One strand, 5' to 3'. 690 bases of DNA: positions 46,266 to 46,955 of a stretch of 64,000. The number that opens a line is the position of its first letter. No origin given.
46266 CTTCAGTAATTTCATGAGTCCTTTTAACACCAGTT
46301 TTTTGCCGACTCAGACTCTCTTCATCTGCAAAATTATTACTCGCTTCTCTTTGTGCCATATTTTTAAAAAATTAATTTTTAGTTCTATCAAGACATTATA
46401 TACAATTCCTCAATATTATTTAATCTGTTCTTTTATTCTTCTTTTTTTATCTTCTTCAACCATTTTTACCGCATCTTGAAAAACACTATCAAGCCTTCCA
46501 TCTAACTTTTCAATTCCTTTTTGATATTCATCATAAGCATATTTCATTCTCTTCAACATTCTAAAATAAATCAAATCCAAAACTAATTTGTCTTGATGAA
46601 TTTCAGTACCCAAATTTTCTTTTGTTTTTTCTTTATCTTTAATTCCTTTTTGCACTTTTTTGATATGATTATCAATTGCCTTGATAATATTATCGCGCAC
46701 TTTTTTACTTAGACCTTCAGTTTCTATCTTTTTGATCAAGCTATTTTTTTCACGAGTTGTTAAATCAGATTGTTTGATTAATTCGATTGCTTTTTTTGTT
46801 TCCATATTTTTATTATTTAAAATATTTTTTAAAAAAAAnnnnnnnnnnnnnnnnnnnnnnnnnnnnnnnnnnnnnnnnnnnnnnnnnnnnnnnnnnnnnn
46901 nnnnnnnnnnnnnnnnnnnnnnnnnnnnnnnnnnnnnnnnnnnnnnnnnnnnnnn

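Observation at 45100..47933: Two paralogous hyper-acidic proteins flank a small coiled-coil ORF directly upstream of rpoB-rpoC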

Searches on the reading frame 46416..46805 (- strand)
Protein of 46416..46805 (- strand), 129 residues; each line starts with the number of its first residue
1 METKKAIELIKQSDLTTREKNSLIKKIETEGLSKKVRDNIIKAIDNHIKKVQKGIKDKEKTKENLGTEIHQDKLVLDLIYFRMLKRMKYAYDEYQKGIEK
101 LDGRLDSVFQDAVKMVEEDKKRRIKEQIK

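Call 5: search_protein_families(library=pfam, proteins=[window:46416-46805:-], max_evalue=1)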
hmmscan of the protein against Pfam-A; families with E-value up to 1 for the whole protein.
window:46416-46805:- (129 aa): 4 families
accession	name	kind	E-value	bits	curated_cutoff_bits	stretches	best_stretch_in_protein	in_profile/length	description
PF04803.17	Cor1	-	0.041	14.6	32.1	1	9-117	13-123/132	Cor1/Xlr/Xmr conserved region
PF06103.16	DUF948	-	0.072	13.7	37.2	0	75-121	12-58/89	Bacterial protein of unknown function (DUF948)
PF01763.21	Herpes_UL6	-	0.12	11.3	27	1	26-108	351-431/562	Herpesvirus UL6 like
PF08287.16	DASH_Spc19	-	0.21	11.9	26.3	0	23-77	44-98/155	Spc19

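Call 6: search_protein_families(library=ncbifam, proteins=[window:46416-46805:-], max_evalue=1)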
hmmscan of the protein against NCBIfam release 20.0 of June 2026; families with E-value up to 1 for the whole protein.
window:46416-46805:- (129 aa): 1 family
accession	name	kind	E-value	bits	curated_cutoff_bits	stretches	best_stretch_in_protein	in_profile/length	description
TIGR03575.1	selen_PSTK_euk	equivalog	0.06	12.6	382.35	1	17-88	200-274/340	L-seryl-tRNA(Sec) kinase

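Call 16: find_homologous_proteins(query=A2, max_evalue=0.01)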
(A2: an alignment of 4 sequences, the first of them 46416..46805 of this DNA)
Query A2 (4 sequences) (129 aa, profile of the alignment): 7 proteins with E <= 0.01 among 651 candidates.
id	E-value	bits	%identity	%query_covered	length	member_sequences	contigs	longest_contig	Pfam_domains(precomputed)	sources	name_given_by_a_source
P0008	1.4e-71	257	100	100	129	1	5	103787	-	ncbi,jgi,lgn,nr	ncbi:MAG: hypothetical protein PHN19_02485 [Patescibacteria group bacterium]|nr:hypothetical protein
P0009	1.5e-71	257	98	100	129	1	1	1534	-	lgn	-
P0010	3.0e-71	256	97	100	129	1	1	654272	-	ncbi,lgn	-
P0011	5.5e-70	252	92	100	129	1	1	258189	-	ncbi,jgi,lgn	ncbi:MAG: hypothetical protein WC663_04225 [Patescibacteria group bacterium]|jgi:hypothetical protei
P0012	2.5e-65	236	73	100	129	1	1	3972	-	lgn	-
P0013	4.0e-62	226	78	100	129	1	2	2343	-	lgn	-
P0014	2.1e-33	133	50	100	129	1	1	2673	-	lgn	-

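Call 19: find_encoding_contigs(protein=P0014, flank=10000, max_places=3)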
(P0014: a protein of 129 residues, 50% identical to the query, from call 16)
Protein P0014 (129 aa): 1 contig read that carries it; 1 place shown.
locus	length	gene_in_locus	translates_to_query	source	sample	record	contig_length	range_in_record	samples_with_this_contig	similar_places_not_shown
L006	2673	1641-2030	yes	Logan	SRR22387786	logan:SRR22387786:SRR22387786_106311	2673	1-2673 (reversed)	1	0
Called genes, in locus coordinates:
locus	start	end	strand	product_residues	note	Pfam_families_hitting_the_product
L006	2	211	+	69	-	?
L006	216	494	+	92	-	-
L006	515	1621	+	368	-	-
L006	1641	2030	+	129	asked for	-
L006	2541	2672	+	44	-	?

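Call 20: find_encoding_contigs(protein=P0013, flank=10000, max_places=3)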
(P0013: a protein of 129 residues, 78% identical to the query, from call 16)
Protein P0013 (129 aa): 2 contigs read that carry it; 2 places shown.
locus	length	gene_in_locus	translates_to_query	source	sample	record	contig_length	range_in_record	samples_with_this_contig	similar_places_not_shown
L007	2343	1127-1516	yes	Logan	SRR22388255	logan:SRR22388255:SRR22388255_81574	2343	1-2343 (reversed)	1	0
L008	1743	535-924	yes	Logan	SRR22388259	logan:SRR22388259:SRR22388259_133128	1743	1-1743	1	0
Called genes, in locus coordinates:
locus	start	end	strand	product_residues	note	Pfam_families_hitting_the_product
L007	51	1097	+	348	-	-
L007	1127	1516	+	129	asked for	-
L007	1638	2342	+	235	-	?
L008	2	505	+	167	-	?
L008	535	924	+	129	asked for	-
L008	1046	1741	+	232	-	?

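Call 27: find_related_loci(query=A4, collection=genome_contigs, flank=6000)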
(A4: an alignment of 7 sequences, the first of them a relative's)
Query A4 (129 aa) in genome_contigs; peptide patterns used: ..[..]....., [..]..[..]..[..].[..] (x = any residue, [..] = any of these).
348 stretches matched a pattern; 1 encode a relative of the query (tblastn E <= 1e-3); 1 distinct loci.
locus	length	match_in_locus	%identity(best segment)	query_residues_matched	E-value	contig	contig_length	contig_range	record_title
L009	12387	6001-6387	97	1-129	2e-78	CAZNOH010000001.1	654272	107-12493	MAG TPA_asm: uncultured Candidatus Saccharibacteria bacterium isolate SRP302447_co1_146 genome assembly, contig: NODE_19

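Call 31: predict_structure(alignment_id=A4)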
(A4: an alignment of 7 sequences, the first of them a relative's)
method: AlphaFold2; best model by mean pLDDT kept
length: 129 residues; sequences in the alignment: 7
mean_pLDDT: 84.2   pTM: 0.42
mean pLDDT of the five models: 84.2, 81.8, 76.0, 71.7, 61.7
residues with pLDDT >= 90: 5; 70-90: 122; 50-70: 2; < 50: 0
segments of 3 or more residues with pLDDT < 50: none
pLDDT, mean of each block of 10 residues (from residue 1): 82 87 89 85 87 87 86 82 79 83 82 85 79
secondary structure, 60 per line:
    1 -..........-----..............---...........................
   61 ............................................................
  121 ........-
elements in order: H2-11 H17-30 H34-128
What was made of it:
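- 46416..46805 (-): P2, 129 aa. A small, net +9 helical protein: two short N-terminal helices (2-11, 17-30) and one long helix (34-128) with heptad-like spacing in its C-terminal part. It is the conserved partner found in every version of the cassette. AlphaFold2 mean pLDDT 84, call 31.
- Closest known: Sigma-70 region 4. Different: The predicted third helix runs on for 95 residues instead of forming the helix-turn-helix (call 31).
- Checked: AlphaFold2 predicts two short helices and one helix of 95 residues, with mean pLDDT 84 (call 31).
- P2 has a long helix at residues 34-128 (call 31). P2 is predicted as one long helix, not the alpha/beta C-terminal domain of L12 (call 31).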

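Call 38: fold_search(model_id=the predicted structure, library=pdb)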
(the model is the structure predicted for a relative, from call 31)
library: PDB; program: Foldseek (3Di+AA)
matches with E <= 10: 130; with E <= 0.001: 0
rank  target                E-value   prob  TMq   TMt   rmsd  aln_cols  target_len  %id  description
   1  8kdb_B                1.1e+00  0.77  0.31  0.59   1.8        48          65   21  Cryo-EM structure of the human parainfluenza virus hPIV3 L-P polymerase in dimeric form (released 2024-04-24)
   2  1r4g_MODEL_1_A        1.9e+00  0.25  0.30  0.59   2.8        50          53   16  Solution structure of the Sendai virus protein X C-subdomain (released 2004-03-09)
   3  5h7a_A                2.1e+00  0.33  0.28  0.20   2.2        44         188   16  Crystal structure of a repeat protein with four Protein A repeat module (released 2017-06-28)
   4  9bct_C                2.1e+00  0.15  0.25  0.10   4.0        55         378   24  Cryo-EM structure of Thermococcus kodakarensis FttA-dependent transcription pre-termination complex containing 44 nt R (released 2024-07-31)
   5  5lxj_MODEL_1_A        2.2e+00  0.33  0.28  0.61   2.5        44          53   23  Solution NMR structure of the X domain of Peste des Petits Ruminants phosphoprotein (released 2017-10-25)
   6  9mlu_C                2.2e+00  0.28  0.27  0.45   3.0        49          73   14  FbaA with Factor H 6-7 domain (released 2026-02-04)
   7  2fu2                  2.4e+00  0.23  0.28  0.44   4.5        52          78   23  Crystal structure of protein SPy2152 from Streptococcus pyogenes (released 2006-03-07)
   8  4hjg_H                2.6e+00  0.35  0.22  0.50   1.0        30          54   17  Meditope-enabled trastuzumab (released 2013-10-09)
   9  9nko_A                2.6e+00  0.30  0.27  0.58   2.1        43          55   16  Coevolved affibody pair A3B3 (released 2026-02-04)
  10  5h79_C                2.6e+00  0.28  0.27  0.25   2.2        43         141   16  Crystal structure of a repeat protein with three Protein A repeat module (released 2017-06-28)
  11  6krv_D                2.8e+00  0.28  0.28  0.61   2.1        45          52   16  Crystal structure of mouse IgG2b Fc complexed with B domain of Protein A (released 2020-01-22)
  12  9nkr_A                2.8e+00  0.28  0.28  0.56   1.9        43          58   16  Coevolved affibody pair A7B7 (released 2026-02-04)
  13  6k6a_D                3.0e+00  0.18  0.29  0.60   3.6        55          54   16  Application of anti-helix antibodies in protein structure determination (8188cys-3LRHcys) (released 2019-08-14)
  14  4wwi_C                3.2e+00  0.25  0.28  0.59   2.1        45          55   18  Crystal structure of the C domain of staphylococcal protein A in complex with the Fc fragment of human IgG at 2.3 Angs (released 2015-07-15)
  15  5ewx_A                3.2e+00  0.21  0.32  0.21   5.0        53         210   13  Fusion protein of T4 lysozyme and B4 domain of protein A from staphylococcal aureus with chemical cross-linker EY-CBS (released 2016-03-30)
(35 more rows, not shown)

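Call 44: search_protein_representatives(alignment_id=A4)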
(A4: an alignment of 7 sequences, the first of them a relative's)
Query: 7 sequences, 129 profile positions. Proteins with E-value up to 0.001 (for the whole library): 11; up to 1e-10: 5; up to 1e-30: 2. The best 11 are listed.
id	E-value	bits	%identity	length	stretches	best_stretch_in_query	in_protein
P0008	2.8e-66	237.7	-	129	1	1-129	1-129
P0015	2.8e-34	134.2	-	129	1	1-128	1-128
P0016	3.6e-26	108.0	-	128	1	1-128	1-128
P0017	4.1e-26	107.8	-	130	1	1-127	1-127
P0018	8.5e-12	61.5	-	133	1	4-129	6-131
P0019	1.4e-07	47.9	-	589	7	8-43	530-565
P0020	9.7e-07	45.2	-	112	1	1-114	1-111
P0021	2.6e-06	43.8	-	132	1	3-129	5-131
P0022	4.7e-06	43.0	-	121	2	1-56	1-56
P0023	7.3e-06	42.4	-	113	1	1-114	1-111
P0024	1.6e-05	41.2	-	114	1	1-114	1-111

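Call 46: search_protein_families(library=pfam, proteins=[P0015, P0016, P0017, P0018, P0019, P0020, P0021, P0022, P0023, P0024], max_evalue=0.1)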
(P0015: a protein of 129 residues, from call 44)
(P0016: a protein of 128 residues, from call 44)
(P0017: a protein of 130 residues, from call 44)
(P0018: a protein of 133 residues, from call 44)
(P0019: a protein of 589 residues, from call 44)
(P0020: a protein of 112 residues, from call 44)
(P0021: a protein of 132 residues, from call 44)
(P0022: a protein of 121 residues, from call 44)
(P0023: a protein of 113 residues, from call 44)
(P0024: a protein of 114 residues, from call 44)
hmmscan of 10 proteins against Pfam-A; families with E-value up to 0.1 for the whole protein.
P0015 (129 aa): 3 families
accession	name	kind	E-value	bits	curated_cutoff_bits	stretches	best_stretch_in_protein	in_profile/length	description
PF18082.7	NAT_N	-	0.0075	17.6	27.8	1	6-93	3-86/129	N-acyltransferase N-terminal domain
PF23109.1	ARCH_RTEL1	-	0.052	14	27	0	24-62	71-109/181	RTEL1 helicase, ARCH domain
PF12423.13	KIF1B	-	0.064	13.9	22.2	0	84-104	5-25/46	Kinesin protein 1B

P0016 (128 aa): 7 families
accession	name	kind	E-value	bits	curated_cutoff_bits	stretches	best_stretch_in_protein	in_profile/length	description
PF04108.17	ATG17_like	-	0.0084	16.1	43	1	33-120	117-193/355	Autophagy protein ATG17-like domain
PF07926.17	TPR_MLP1_2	-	0.012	16.1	36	0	17-67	67-117/129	TPR/MLP1/MLP2-like protein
PF10455.14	BAR_2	-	0.015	15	25.4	1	38-122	182-252/286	Bin/amphiphysin/Rvs domain for vesicular trafficking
PF06015.17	Chordopox_A30L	-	0.025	14.8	25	1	31-63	26-58/71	Chordopoxvirus A30L protein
PF18082.7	NAT_N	-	0.053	14.9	27.8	1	5-93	2-86/129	N-acyltransferase N-terminal domain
PF04906.18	Tweety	-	0.056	12.6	31.8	1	17-103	103-184/431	Tweety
PF00901.23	Orbi_VP5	-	0.076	12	27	1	14-118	116-216/506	Orbivirus outer capsid protein VP5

P0017 (130 aa): 2 families
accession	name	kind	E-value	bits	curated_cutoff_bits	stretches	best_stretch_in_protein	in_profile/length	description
PF05739.25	SNARE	-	0.0052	17.2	26.8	1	39-71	1-33/53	SNARE domain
PF07246.16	Phlebovirus_NSM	-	0.023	14.5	27.2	1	16-105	150-232/264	Phlebovirus nonstructural protein NS-M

P0018 (133 aa): 1 family
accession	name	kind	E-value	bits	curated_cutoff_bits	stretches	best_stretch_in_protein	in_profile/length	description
PF07007.17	LprI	-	0.022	15.5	22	1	87-128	6-55/106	Lysozyme inhibitor LprI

P0019 (589 aa): 9 families
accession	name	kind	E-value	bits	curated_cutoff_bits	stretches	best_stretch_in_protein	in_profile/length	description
PF04545.22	Sigma70_r4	-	3.8e-57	190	24.1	7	325-372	4-47/50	Sigma-70, region 4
PF00196.25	GerE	-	1.1e-10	41.3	23.5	0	403-445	1-38/57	Bacterial regulatory proteins, luxR family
PF15636.11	Tox-GHH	-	1.8e-08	34.6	25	0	12-49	33-70/78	GHH signature containing HNH/Endo VII superfamily nuclease toxin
PF08696.17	Dna2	-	4.4e-08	33.5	22.4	0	494-553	142-196/204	DNA replication factor Dna2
PF12802.13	MarR_2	-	0.0003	21.3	27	0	15-52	3-38/61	MarR family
PF05414.17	DUF1717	-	0.00086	20.1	27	0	348-387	16-55/78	Viral domain of unknown function (DUF1717)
PF12230.13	PRP21_like_P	-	0.0011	19.4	28.2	0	518-544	60-86/213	Pre-mRNA splicing factor PRP21 like protein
PF08281.18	Sigma70_r4_2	-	0.052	13.6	25.7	0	422-449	24-51/54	Sigma-70, region 4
PF11581.13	Argos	-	0.053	14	25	0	432-476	44-88/129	Antagonist of EGFR signalling, Argos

P0020 (112 aa): 4 families
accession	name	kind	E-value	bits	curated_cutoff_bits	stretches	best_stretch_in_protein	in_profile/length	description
PF05524.18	PEP-utilisers_N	-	0.003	18.2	24.4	1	26-72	74-120/121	PEP-utilising enzyme, N-terminal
PF01988.24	VIT1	-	0.029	14.6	28.1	1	8-56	70-119/214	VIT family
PF11622.13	DUF3251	-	0.058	13.8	23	0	79-107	5-33/161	Protein of unknown function (DUF3251)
PF24999.1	LAMB4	-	0.097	13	27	0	71-111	18-57/66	Laminin subunit beta-4-like domain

P0021 (132 aa): 1 family
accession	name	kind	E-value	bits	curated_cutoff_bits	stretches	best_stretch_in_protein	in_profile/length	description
PF21324.2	SHPRH_helical-2nd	-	0.017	15.4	27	1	47-109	28-90/222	E3 ubiquitin-protein ligase SHPRH, second helical domain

P0022 (121 aa): 2 families
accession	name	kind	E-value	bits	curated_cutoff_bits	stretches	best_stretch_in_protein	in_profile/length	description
PF06386.16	GvpL_GvpF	-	0.0052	17.3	23.6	1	16-101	143-226/245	Gas vesicle synthesis protein GvpL/GvpF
PF08002.16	DUF1697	-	0.095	13.5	24.4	0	26-97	51-122/137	Protein of unknown function (DUF1697)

P0023 (113 aa): 2 families
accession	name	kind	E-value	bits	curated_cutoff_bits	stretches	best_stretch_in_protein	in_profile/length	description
PF23268.1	RIN1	-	0.049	14.4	27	0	22-72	23-73/95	RIN1-like domain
PF07889.17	DUF1664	-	0.073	13.5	34.6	0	11-77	52-118/124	Protein of unknown function (DUF1664)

P0024 (114 aa): 1 family
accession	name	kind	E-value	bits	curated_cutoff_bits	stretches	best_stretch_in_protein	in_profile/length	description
PF11184.13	DUF2969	-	0.094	13.6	25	0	52-93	29-70/71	Protein of unknown function (DUF2969)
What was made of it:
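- On Sigma-70 region 4 / LuxR-type helix-turn-helix (for the P2 N-terminus): The P2 profile hits a seven-repeat Sigma70_r4 protein (calls 44, 46).
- The P2 profile hit a protein made of seven Sigma70_r4 repeats, at P2 positions 8-43 (E 1.4e-7 summed over the 7 repeats; calls 44, 46).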

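Call 47: list_cluster_members(proteins=[P0015, P0016, P0017, P0018, P0020, P0021, P0022, P0023, P0024, P0019])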
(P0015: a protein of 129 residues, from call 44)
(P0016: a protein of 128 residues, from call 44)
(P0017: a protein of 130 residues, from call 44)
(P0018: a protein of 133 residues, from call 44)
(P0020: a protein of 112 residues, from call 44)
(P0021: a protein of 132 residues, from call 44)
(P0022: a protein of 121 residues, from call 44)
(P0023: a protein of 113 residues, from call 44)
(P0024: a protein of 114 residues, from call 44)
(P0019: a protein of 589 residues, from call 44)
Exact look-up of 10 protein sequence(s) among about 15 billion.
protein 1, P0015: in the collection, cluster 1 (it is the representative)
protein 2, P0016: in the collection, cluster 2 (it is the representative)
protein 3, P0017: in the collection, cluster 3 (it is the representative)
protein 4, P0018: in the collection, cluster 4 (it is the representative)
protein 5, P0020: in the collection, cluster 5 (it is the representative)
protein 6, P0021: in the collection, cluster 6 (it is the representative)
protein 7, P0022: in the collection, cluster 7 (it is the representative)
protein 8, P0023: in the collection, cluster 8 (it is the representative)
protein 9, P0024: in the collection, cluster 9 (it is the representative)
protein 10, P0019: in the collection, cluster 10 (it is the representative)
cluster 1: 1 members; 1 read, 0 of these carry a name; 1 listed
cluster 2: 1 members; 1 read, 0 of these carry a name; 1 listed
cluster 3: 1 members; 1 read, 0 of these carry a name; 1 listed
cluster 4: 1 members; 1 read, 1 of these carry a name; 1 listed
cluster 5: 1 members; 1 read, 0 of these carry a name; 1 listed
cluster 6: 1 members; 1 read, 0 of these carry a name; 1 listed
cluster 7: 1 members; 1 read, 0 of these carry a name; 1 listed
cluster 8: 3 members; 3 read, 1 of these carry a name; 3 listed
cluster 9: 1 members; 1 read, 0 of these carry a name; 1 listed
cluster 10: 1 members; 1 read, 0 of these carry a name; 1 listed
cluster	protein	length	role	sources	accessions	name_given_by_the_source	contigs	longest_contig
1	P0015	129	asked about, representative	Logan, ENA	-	-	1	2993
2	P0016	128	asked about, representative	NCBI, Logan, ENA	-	-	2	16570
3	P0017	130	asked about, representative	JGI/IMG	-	-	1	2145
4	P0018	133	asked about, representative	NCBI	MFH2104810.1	MAG: hypothetical protein ABII72_01090 [Parcubacteria group bacterium]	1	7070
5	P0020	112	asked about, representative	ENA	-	-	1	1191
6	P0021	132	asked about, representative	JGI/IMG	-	-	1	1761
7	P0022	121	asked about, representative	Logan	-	-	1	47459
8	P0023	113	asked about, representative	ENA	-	-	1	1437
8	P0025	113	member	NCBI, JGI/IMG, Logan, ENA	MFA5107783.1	MAG: hypothetical protein WC497_05680 [Patescibacteria group bacterium]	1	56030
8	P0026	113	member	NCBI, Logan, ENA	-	-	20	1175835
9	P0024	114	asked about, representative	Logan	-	-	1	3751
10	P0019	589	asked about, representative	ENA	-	-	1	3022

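Call 48: find_encoding_contigs(protein=P0016, flank=8000, max_places=2)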
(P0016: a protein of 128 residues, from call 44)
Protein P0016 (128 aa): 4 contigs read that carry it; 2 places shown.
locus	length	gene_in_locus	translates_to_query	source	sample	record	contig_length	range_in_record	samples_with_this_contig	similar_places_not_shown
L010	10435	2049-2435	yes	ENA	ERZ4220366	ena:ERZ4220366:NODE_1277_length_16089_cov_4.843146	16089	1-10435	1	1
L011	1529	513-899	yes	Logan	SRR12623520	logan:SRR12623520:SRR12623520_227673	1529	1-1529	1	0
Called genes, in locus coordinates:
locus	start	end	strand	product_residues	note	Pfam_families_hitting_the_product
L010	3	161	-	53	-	?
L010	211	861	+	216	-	PF00814:TsaD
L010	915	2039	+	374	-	-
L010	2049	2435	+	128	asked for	-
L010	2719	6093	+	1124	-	PF04563:RNA_pol_Rpb2_1, PF04561:RNA_pol_Rpb2_2, PF04565:RNA_pol_Rpb2_3, PF10385:RNA_pol_Rpb2_45, PF00562:RNA_pol_Rpb2_6, PF04560:RNA_pol_Rpb2_7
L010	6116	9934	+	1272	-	PF04997:RNA_pol_Rpb1_1, PF00623:RNA_pol_Rpb1_2, PF04983:RNA_pol_Rpb1_3, PF05000:RNA_pol_Rpb1_4, PF04998:RNA_pol_Rpb1_5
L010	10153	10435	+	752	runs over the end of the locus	PF13491:FtsK_4TM, PF17854:FtsK_alpha, PF01580:FtsK_SpoIIIE, PF13401:AAA_22 (weak), PF09397:FtsK_gamma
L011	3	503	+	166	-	?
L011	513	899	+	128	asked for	-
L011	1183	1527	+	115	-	?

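Call 49: find_encoding_contigs(protein=P0026, flank=8000, max_places=2)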
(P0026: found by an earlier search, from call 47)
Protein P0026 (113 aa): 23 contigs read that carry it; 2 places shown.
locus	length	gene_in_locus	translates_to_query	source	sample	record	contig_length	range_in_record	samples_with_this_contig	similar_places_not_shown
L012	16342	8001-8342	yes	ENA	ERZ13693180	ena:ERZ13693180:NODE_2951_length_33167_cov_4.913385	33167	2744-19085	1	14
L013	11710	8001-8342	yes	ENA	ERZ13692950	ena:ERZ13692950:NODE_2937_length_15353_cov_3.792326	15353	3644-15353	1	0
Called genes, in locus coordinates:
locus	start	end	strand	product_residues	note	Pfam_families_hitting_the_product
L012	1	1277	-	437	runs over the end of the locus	PF08245:Mur_ligase_M, PF02875:Mur_ligase_C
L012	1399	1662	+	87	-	-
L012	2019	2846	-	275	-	PF03816:LytR_cpsA_psr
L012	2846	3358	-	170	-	PF14512:TM1586_NiRdase (faint), PF00881:Nitroreductase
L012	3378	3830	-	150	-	PF01894:YjbQ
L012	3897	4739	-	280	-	PF00892:EamA, PF03151:TPT (weak), PF00892:EamA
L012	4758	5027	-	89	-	PF02609:Exonuc_VII_S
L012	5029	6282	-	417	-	PF13742:tRNA_anti_2, PF01336:tRNA_anti-codon (weak), PF02601:Exonuc_VII_L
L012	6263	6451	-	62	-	-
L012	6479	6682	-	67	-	-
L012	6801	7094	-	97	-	-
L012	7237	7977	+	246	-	-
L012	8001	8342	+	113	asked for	-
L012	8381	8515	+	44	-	-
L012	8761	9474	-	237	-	PF00483:NTP_transferase, PF12804:NTP_transf_3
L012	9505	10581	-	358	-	PF02388:FemAB, PF13480:Acetyltransf_6, PF02388:FemAB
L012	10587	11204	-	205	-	PF01330:RuvA_N, PF00633:HHH (faint), PF14520:HHH_5, PF07499:RuvA_C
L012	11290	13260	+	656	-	PF00270:DEAD (faint), PF04851:ResIII, PF17757:UvrB_inter, PF27431:UvrB_3rd, PF00271:Helicase_C, PF12344:UvrB, PF02151:UVR (weak)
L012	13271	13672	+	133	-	PF01467:CTP_transf_like, PF06574:FAD_syn (weak)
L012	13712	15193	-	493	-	PF13522:GATase_6, PF13537:GATase_7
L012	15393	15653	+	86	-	PF01649:Ribosomal_S20p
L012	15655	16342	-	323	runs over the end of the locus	PF21694:DNA_pol3_delta_C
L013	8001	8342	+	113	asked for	-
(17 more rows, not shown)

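Call 50: find_encoding_contigs(protein=P0022, flank=6000, max_places=1)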
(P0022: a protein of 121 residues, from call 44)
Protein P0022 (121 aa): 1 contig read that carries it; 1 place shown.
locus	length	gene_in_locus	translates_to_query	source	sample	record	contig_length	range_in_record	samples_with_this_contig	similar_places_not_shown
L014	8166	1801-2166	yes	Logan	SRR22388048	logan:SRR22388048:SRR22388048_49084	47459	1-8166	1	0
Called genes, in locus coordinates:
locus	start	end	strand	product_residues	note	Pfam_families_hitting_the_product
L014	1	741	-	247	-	?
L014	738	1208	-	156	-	PF01058:Oxidored_q6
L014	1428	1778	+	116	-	-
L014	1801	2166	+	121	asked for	-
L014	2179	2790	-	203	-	PF00857:Isochorismatase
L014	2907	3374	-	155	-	PF02823:ATP-synt_DE_N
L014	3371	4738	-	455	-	PF02874:ATP-synt_ab_N, PF00006:ATP-synt_ab, PF22919:ATP-synt_VA_C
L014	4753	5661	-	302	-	PF00231:ATP-synt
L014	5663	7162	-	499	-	PF02874:ATP-synt_ab_N, PF00006:ATP-synt_ab, PF00306:ATP-synt_ab_C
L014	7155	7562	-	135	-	PF00213:OSCP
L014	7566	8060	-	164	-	PF00430:ATP-synt_B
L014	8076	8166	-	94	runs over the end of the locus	PF00137:ATP-synt_C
